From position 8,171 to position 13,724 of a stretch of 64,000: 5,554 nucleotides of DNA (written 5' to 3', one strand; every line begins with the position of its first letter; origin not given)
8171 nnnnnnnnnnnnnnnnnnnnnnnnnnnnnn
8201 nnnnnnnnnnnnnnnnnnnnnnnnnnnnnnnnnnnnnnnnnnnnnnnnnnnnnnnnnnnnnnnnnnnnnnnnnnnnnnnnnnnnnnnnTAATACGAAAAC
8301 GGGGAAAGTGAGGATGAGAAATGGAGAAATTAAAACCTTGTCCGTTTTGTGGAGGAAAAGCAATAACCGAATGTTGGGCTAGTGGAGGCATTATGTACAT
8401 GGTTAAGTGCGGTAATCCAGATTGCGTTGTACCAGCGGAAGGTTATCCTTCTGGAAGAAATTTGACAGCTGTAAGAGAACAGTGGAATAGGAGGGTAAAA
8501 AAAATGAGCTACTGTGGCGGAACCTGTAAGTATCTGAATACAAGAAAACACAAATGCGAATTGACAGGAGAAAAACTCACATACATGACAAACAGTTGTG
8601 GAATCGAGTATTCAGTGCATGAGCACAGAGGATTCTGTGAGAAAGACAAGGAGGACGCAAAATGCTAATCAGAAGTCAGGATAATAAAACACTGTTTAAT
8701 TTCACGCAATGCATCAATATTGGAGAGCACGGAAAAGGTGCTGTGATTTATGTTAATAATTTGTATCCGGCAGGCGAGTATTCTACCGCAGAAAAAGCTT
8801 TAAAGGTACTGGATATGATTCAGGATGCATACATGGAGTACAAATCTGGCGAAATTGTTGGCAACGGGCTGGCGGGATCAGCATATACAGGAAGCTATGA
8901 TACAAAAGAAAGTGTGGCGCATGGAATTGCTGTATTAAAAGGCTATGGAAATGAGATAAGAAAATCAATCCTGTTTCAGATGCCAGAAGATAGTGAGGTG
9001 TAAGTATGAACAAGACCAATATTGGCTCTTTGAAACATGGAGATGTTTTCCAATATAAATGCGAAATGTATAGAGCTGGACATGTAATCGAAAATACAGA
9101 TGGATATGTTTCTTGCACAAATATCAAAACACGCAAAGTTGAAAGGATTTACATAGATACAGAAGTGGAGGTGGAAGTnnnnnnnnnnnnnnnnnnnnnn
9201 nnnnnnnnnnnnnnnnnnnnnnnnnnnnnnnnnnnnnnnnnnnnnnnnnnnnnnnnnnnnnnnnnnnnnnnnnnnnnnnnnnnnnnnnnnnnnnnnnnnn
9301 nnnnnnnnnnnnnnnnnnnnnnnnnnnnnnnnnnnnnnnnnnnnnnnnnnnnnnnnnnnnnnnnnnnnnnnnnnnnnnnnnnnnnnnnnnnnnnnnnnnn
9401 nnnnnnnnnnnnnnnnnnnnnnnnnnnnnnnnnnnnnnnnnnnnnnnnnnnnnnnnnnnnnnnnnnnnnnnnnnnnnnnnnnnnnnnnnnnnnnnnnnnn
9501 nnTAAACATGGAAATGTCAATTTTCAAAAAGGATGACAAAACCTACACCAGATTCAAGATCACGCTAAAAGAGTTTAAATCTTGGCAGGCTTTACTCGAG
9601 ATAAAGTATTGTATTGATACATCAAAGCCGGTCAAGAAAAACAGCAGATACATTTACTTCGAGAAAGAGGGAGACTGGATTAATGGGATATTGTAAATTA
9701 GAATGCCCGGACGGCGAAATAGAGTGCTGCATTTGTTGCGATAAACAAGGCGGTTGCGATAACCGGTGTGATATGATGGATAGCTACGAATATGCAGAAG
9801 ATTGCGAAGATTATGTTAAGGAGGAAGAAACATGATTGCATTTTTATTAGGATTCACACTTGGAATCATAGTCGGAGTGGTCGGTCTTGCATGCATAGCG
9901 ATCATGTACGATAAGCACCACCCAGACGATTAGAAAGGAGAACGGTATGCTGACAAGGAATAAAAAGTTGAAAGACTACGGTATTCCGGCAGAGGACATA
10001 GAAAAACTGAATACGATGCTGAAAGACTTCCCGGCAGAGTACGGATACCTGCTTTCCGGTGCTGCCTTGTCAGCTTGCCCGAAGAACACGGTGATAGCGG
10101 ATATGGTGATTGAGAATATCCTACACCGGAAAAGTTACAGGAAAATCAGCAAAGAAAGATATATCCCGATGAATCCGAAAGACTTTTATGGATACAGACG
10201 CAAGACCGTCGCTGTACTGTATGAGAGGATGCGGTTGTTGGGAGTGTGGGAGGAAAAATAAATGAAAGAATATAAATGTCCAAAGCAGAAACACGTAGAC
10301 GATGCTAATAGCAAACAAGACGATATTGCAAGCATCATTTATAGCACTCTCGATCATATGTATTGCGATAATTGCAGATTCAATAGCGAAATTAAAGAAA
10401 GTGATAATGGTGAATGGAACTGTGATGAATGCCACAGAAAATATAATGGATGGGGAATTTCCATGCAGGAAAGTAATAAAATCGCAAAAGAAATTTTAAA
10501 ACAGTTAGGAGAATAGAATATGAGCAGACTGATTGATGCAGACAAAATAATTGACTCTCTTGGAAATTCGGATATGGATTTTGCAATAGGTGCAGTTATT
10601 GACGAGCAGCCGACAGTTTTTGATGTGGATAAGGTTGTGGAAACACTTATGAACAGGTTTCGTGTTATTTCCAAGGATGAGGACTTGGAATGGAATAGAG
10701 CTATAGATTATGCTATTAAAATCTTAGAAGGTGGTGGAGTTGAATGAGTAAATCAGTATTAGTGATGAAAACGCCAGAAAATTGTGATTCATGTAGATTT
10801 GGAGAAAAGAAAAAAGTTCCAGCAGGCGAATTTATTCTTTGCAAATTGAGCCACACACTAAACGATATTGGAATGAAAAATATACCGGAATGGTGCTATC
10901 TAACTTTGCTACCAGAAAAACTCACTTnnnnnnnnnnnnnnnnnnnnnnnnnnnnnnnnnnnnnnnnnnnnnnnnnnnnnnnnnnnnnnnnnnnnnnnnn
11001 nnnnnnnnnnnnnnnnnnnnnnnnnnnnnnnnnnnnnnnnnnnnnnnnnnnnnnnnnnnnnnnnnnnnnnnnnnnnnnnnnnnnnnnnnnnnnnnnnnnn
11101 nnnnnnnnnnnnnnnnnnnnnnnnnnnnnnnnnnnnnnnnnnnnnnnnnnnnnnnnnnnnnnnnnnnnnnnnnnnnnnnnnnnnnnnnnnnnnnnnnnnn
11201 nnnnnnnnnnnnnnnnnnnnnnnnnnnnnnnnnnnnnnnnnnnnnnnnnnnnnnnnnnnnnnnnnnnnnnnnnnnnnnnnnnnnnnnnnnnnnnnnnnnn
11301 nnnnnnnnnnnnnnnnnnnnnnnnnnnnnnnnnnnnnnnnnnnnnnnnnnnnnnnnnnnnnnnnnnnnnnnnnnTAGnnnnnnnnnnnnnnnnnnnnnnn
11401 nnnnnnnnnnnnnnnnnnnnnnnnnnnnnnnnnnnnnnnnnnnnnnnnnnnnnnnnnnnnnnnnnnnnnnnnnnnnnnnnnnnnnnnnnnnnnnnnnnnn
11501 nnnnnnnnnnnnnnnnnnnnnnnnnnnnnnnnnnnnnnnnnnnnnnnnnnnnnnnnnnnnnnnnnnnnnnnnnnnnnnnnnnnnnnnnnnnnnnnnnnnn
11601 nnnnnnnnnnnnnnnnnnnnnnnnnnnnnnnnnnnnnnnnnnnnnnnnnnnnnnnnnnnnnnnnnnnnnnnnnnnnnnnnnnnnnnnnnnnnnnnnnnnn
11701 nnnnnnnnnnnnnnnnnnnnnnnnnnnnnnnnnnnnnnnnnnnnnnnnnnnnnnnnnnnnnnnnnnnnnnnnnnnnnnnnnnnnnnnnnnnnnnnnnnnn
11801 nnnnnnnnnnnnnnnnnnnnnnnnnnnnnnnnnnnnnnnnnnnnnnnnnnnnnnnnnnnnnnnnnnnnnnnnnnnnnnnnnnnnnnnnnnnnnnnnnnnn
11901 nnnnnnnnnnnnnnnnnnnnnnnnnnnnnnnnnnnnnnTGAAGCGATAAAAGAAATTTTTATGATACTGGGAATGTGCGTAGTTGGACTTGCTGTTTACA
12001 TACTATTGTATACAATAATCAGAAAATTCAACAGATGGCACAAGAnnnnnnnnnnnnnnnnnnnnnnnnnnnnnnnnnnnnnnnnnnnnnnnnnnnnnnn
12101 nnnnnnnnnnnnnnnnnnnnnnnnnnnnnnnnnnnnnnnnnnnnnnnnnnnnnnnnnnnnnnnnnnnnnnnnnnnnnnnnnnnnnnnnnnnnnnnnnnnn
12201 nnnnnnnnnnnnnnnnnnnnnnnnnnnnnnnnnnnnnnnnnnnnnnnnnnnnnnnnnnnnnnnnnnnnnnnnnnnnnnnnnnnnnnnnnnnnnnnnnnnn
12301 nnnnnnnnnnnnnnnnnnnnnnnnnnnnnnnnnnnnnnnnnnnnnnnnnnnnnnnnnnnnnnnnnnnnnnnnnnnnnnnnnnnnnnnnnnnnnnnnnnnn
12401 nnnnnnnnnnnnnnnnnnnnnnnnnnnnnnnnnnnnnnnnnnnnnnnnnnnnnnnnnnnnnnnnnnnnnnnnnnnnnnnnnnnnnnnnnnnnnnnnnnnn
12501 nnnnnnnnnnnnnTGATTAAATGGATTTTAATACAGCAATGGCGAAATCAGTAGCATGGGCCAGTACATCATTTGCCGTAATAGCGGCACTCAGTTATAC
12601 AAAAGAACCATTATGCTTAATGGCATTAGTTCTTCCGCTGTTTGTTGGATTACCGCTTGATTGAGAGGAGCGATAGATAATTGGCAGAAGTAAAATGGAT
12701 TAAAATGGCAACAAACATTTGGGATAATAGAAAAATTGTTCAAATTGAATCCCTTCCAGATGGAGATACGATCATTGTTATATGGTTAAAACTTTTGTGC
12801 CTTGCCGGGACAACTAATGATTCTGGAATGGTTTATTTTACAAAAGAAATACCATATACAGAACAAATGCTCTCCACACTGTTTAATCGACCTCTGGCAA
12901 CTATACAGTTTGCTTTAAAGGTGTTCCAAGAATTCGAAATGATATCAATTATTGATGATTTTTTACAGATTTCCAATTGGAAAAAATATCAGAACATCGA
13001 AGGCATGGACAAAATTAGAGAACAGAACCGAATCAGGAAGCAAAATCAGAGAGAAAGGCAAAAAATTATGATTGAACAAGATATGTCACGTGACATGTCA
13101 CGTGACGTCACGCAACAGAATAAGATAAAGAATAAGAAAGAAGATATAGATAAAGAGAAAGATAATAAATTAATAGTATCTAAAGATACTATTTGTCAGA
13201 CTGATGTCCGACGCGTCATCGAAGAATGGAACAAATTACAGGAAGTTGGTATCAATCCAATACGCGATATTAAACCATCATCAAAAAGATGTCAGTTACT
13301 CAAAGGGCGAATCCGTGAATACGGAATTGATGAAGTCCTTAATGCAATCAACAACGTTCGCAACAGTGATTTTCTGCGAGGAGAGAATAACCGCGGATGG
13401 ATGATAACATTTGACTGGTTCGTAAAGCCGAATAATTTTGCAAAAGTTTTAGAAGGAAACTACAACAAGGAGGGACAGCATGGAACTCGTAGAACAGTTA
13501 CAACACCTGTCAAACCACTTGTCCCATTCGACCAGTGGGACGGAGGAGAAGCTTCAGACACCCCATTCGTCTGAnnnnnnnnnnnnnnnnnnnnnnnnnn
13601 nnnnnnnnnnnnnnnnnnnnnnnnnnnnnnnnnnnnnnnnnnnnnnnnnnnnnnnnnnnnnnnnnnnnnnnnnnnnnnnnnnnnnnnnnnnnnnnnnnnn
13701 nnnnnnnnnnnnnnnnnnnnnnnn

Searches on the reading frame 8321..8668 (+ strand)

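Call 21: search_protein_families(library=pfam, max_evalue=0.001, proteins=[window:8321-8668:+])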
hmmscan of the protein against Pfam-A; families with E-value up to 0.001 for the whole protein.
window:8321-8668:+ (115 aa): 1 family
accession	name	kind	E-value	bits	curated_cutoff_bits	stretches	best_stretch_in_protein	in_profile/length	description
PF14354.12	Lar_restr_allev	-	4.2e-08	33.7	28.6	1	2-58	1-57/58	Restriction alleviation protein Lar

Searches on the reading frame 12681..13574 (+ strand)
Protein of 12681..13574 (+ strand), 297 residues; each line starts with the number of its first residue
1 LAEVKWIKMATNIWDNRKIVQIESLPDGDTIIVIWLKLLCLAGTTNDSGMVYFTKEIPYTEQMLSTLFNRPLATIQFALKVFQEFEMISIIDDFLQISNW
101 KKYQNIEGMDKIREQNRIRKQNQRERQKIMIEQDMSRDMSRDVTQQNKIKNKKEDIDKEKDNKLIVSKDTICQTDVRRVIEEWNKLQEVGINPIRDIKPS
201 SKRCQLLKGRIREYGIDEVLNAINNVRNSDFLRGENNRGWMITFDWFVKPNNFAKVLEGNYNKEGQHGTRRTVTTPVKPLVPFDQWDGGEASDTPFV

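Call 18: search_protein_families(library=phrogs, max_evalue=0.001, proteins=[window:12681-13574:+])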
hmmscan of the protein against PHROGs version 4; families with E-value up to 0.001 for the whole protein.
window:12681-13574:+ (297 aa): 10 families
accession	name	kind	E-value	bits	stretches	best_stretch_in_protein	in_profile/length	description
phrog_10469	-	DNA, RNA and nucleotide metabolism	5.4e-61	207.5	1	1-272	4-284/305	DnaD-like helicase loader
phrog_11769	-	unknown function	3.4e-53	182.1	1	1-164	4-165/431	-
phrog_4880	-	DNA, RNA and nucleotide metabolism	1.7e-49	169.9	1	1-164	1-168/304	replisome organizer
phrog_1163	-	unknown function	5.1e-42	145.5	1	1-185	1-184/273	-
phrog_19658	-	DNA, RNA and nucleotide metabolism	4.2e-26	93.1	1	134-266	121-254/283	replication initiation protein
phrog_186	-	DNA, RNA and nucleotide metabolism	1.1e-22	82.1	1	1-167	17-161/308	DnaD-like helicase loader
phrog_5968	-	DNA, RNA and nucleotide metabolism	1.8e-21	77.7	1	6-168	12-167/273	replisome organizer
phrog_345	-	DNA, RNA and nucleotide metabolism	2.6e-19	71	1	70-266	81-294/297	replication initiation O-like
phrog_5810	-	DNA, RNA and nucleotide metabolism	4.5e-08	34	1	94-262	81-267/268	replication initiation protein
phrog_15931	-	unknown function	2.1e-05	24.6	1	17-164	19-165/482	-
